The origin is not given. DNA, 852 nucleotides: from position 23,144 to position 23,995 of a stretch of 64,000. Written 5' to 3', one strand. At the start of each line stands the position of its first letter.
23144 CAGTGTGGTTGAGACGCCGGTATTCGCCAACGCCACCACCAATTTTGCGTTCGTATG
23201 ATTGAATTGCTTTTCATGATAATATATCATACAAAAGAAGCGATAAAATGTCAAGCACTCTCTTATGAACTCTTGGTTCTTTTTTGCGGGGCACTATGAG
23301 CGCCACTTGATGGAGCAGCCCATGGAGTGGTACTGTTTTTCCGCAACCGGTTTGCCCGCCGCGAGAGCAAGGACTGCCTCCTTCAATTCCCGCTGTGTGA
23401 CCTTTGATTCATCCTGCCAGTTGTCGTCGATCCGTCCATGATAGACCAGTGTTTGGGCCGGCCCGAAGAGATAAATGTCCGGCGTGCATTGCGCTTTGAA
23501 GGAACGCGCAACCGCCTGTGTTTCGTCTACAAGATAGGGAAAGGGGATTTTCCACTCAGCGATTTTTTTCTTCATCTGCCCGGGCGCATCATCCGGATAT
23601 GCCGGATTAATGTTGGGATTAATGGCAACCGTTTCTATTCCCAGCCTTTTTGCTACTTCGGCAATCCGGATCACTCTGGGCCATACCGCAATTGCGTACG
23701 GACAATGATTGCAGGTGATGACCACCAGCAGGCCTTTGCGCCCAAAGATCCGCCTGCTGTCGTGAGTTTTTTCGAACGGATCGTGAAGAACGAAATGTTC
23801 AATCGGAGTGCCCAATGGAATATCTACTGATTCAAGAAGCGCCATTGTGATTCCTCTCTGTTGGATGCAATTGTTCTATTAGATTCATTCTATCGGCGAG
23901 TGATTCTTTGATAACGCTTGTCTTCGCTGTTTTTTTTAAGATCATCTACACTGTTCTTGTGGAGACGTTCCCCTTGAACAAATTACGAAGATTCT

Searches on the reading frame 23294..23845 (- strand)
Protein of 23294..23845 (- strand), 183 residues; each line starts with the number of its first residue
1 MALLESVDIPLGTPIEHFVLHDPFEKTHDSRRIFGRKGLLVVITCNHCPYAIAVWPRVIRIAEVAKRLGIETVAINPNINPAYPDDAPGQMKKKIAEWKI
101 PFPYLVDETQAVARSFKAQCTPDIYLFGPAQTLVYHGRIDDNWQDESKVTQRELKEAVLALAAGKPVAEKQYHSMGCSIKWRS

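Call 94: search_protein_families(library=pfam, max_evalue=0.01, proteins=[window:23294-23845:-])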
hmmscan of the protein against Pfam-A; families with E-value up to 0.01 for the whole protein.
window:23294-23845:- (183 aa): 3 families
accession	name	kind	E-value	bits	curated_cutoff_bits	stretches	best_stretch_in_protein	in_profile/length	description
PF00578.27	AhpC-TSA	-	9.9e-10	38.9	26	1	13-135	3-123/124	AhpC/TSA family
PF08534.16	Redoxin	-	9.2e-09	35.7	26.6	1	12-149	3-144/148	Redoxin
PF13098.12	Thioredoxin_2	-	0.00085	20.1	27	1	37-130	6-85/104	Thioredoxin-like domain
